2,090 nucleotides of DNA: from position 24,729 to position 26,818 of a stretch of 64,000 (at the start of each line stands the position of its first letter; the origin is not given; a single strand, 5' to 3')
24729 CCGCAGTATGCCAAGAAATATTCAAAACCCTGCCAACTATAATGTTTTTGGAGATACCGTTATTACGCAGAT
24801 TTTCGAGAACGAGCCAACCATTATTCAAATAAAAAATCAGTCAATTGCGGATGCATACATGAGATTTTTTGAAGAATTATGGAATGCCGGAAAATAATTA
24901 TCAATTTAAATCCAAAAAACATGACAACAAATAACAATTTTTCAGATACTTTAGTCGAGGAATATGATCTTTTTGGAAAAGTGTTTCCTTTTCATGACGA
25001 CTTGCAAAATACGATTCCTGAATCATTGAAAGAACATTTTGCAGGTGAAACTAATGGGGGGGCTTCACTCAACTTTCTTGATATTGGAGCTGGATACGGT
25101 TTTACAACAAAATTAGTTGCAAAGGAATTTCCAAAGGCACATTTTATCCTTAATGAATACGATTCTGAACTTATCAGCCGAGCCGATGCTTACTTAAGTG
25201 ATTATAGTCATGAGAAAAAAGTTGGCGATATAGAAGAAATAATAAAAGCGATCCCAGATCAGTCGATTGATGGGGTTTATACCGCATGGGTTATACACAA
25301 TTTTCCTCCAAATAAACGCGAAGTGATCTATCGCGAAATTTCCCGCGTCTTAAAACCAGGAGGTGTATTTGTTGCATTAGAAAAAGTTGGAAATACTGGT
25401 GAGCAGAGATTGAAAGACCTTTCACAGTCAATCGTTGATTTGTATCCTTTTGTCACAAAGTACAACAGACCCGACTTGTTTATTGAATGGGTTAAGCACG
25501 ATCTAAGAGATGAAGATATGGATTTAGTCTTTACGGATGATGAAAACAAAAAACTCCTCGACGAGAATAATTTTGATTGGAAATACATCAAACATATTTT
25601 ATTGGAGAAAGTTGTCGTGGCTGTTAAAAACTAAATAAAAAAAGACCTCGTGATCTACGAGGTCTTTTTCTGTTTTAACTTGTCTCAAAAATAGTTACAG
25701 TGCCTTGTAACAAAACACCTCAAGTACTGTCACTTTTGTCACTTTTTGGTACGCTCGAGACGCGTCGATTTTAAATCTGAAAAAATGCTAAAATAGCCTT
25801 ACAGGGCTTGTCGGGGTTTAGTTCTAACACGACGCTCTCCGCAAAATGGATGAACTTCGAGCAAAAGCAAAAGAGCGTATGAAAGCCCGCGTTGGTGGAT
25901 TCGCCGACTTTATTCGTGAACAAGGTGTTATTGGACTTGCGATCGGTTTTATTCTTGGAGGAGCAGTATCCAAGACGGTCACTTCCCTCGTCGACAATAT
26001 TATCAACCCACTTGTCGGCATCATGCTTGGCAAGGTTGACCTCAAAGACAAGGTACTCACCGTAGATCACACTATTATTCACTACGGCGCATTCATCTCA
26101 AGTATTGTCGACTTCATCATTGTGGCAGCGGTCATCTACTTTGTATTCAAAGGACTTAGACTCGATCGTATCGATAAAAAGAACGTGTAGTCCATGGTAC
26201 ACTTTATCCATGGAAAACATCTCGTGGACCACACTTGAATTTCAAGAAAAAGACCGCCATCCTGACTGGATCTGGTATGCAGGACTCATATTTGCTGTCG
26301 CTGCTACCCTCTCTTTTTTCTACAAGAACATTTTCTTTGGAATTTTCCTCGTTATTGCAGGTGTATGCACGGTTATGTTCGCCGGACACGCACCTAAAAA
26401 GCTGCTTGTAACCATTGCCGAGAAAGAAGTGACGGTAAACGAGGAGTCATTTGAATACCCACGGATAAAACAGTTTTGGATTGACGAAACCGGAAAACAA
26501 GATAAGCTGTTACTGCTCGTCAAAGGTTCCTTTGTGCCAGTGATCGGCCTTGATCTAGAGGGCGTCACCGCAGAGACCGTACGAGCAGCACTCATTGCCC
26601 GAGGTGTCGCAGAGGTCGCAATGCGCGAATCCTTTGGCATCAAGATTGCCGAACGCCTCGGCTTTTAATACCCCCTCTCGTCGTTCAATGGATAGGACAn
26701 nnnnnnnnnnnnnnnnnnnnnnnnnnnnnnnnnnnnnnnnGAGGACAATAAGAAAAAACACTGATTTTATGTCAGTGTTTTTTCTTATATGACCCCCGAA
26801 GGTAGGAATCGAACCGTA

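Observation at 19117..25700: Serine-recombinase-headed accessory island next to tRNA-Ser, carrying a complete polar amino-acid ABC importer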

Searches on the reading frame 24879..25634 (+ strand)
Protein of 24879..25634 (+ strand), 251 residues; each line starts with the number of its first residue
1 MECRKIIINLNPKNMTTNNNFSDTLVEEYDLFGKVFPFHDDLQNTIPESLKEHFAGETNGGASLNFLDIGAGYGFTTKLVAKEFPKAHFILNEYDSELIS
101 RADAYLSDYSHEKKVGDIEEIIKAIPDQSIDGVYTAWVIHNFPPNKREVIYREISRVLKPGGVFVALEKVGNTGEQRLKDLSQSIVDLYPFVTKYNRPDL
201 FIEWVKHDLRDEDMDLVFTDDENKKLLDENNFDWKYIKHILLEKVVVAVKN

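Call 4: search_protein_families(library=pfam, proteins=[window:24879-25634:+], max_evalue=0.01)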
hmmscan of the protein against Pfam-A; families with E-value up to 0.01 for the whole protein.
window:24879-25634:+ (251 aa): 10 families
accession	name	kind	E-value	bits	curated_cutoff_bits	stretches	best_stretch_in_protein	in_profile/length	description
PF08241.18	Methyltransf_11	-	6.6e-15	56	21.2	1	67-165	1-94/95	Methyltransferase domain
PF13649.12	Methyltransf_25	-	1.1e-13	52.1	27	1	67-162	2-97/97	Methyltransferase domain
PF13847.12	Methyltransf_31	-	2.5e-11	43.9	27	1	64-170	5-113/145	Methyltransferase domain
PF08242.18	Methyltransf_12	-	1.2e-10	42.4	30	1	67-164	1-98/98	Methyltransferase domain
PF00891.24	Methyltransf_2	-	1.5e-06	28.1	22.3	1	66-190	66-186/210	O-methyltransferase domain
PF05891.18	Methyltransf_PK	-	2.3e-05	24.5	27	1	63-186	56-179/218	AdoMet dependent proline di-methyltransferase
PF01209.24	Ubie_methyltran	-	4.7e-05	23.3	20.1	1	26-170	17-155/233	ubiE/COQ5 methyltransferase family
PF06080.18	DUF938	-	0.00012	22.3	27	1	43-165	11-136/202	Protein of unknown function (DUF938)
PF13489.12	Methyltransf_23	-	0.002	18.3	27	1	60-166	20-116/164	Methyltransferase domain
PF05175.20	MTS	-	0.0041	17.2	23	1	63-143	32-112/170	Methyltransferase small domain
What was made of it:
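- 24921..25634 (+): Cargo: class I SAM methyltransferase, functionally tied to the transporter. Methyltransf_11 and Methyltransf_25 (call 4).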

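Call 44: search_protein_families(library=phrogs, proteins=[window:24921-25634:+], max_evalue=0.001)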
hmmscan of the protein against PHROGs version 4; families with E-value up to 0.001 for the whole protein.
window:24921-25634:+ (237 aa): 2 families
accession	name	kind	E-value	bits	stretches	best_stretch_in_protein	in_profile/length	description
phrog_4752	-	other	9.2e-13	49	1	51-158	54-164/241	tRNA methyltransferase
phrog_22502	-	other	2.7e-05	25.1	1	52-151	75-172/276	methyltransferase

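Call 56: search_protein_families(library=ncbifam, proteins=[window:24921-25631:+], max_evalue=0.00001)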
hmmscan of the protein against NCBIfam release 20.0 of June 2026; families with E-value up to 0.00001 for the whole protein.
window:24921-25631:+ (237 aa): 9 families
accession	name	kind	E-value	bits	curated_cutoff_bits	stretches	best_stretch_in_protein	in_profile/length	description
TIGR02072.1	BioC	equivalog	3.4e-10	40.1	184.95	1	27-194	14-170/244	malonyl-ACP O-methyltransferase BioC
NF041537.1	ArsM_AhpD_UU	exception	1.9e-07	30.2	510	1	26-156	48-184/345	arsenite methyltransferase/AhpD domain selenoprotein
NF040539.1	AST_met_ArsM_2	exception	3.9e-07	30.2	240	1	51-154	59-165/262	putative arsinothricin biosynthesis methyltransferase ArsM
TIGR01934.1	MenG_MenH_UbiE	subfamily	4.3e-07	29.4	158.35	1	37-158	28-147/223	ubiquinone/menaquinone biosynthesis methyltransferase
NF043040.1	corrin_prot_MT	hypoth_equivalog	5.7e-07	29.2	180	1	38-158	32-153/216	corrinoid protein-associated methyltransferase CpaM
NF001244.0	PRK00216.1-5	equivalog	3.1e-06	26.6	216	1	47-163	47-163/236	bifunctional demethylmenaquinone methyltransferase/2-methoxy-6-polyprenyl-1,4-benzoquinol methylase UbiE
NF052510.1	methyltran_MpqE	exception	3.3e-06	26.7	335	1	51-156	49-155/234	methyl-plastoquinone biosynthesis methyltransferase MpqE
NF008823.0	PRK11873.1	subfamily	6.9e-06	25.7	263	1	53-151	82-180/272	arsenite methyltransferase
NF040538.1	methyl_ArsM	equivalog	8.1e-06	25.2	500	0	91-158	146-214/356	arsinothricin biosynthesis methyltransferase ArsM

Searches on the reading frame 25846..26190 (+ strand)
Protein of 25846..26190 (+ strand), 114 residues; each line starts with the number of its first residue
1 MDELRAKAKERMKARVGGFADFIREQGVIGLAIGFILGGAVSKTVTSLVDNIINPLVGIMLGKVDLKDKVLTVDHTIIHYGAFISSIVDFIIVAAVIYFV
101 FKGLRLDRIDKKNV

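Call 4: search_protein_families(library=pfam, proteins=[window:25846-26190:+], max_evalue=0.01)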
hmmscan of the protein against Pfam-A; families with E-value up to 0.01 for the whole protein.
window:25846-26190:+ (114 aa): 1 family
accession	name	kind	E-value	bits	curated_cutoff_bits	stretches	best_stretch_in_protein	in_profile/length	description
PF01741.23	MscL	-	9.9e-23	81.2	27.4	1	18-105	4-96/123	Large-conductance mechanosensitive channel, MscL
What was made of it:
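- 25846..26190 (+): Host gene mscL, directly abutting the island. Not part of the island. MscL Pfam (call 4).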

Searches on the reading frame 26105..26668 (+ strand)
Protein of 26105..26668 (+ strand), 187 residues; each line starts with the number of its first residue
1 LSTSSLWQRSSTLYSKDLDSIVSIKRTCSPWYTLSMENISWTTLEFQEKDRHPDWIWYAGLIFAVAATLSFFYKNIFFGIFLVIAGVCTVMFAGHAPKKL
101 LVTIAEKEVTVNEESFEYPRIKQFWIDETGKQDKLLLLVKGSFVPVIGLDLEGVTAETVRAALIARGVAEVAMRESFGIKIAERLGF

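Call 4: search_protein_families(library=pfam, proteins=[window:26105-26668:+], max_evalue=0.01)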
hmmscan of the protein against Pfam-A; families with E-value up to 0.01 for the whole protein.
window:26105-26668:+ (187 aa): 0 families

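Call 72: search_protein_families(library=pfam, proteins=[window:26213-26668:+], max_evalue=10)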
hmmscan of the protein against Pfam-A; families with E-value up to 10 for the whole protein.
window:26213-26668:+ (151 aa): 3 families
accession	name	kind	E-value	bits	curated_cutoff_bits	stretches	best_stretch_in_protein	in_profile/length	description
PF10724.14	DUF2516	-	0.029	15.1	30.6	1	9-51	33-76/92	Protein of unknown function (DUF2516)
PF11292.14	DUF3093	-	0.046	14.5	23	1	10-82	2-74/140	Protein of unknown function (DUF3093)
PF13567.11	DUF4131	-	0.16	12.1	31.6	1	17-64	4-54/165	Domain of unknown function (DUF4131)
